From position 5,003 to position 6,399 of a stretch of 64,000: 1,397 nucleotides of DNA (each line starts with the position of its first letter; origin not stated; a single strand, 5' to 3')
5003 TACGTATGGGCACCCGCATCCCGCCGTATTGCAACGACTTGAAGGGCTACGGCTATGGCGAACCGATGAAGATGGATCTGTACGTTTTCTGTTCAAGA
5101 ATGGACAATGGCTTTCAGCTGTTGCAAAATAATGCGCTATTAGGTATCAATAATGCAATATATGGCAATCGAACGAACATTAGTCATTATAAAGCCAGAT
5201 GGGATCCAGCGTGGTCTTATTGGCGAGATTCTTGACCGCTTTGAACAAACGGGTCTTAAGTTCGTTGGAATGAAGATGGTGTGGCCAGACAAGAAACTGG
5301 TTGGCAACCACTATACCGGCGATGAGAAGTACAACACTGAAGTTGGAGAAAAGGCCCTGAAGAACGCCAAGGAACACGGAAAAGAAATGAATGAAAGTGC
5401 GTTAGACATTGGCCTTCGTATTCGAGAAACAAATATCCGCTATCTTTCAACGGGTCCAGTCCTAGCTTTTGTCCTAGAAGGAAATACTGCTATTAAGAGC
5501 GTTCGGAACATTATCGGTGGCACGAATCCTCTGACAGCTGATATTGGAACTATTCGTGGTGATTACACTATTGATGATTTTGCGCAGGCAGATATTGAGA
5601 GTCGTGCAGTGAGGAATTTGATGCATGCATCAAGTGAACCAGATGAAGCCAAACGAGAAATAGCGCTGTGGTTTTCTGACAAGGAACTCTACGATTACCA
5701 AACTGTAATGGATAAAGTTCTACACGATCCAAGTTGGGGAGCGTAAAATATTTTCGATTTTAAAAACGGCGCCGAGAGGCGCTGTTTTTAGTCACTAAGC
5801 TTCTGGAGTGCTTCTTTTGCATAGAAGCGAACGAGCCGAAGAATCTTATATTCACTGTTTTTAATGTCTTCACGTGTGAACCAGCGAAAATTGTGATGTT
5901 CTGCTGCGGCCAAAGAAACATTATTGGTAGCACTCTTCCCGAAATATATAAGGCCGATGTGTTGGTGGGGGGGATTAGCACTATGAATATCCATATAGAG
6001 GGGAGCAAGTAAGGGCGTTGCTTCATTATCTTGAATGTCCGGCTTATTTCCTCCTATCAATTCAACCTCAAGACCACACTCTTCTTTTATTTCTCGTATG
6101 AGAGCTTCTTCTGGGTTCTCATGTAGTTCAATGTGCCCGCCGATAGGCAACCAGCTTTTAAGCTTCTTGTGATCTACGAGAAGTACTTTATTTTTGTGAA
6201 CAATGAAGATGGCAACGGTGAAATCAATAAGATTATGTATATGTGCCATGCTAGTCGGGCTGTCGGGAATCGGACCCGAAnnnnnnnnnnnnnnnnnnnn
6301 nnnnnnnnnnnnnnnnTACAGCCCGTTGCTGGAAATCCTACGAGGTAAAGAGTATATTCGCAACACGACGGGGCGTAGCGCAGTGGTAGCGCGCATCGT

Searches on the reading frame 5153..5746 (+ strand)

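Call 63: search_protein_families(library=pfam, proteins=[window:5153-5746:+], max_evalue=1)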
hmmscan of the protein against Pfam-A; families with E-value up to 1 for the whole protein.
window:5153-5746:+ (197 aa): 2 families
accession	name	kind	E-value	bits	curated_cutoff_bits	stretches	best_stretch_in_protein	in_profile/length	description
PF00334.24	NDK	-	1.5e-37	128.9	27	2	94-178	60-134/135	Nucleoside diphosphate kinase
PF01701.23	PSI_PsaJ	-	0.1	13.5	22.4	1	96-108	6-18/37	Photosystem I reaction centre subunit IX / PsaJ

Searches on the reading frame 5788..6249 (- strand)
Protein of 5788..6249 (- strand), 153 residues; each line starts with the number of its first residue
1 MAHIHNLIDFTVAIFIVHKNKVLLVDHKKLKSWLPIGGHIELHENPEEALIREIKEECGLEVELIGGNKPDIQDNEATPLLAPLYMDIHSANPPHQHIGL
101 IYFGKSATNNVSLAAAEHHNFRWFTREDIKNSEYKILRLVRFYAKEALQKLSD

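Call 63: search_protein_families(library=pfam, proteins=[window:5788-6249:-], max_evalue=1)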
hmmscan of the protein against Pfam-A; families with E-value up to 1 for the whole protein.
window:5788-6249:- (153 aa): 2 families
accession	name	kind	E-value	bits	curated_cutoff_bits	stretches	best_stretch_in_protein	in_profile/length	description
PF00293.34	NUDIX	-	2.7e-15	57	21.1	1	11-131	5-119/134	NUDIX domain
PF12163.13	HobA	-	0.11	12.5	27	1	98-133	111-146/180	DNA replication regulator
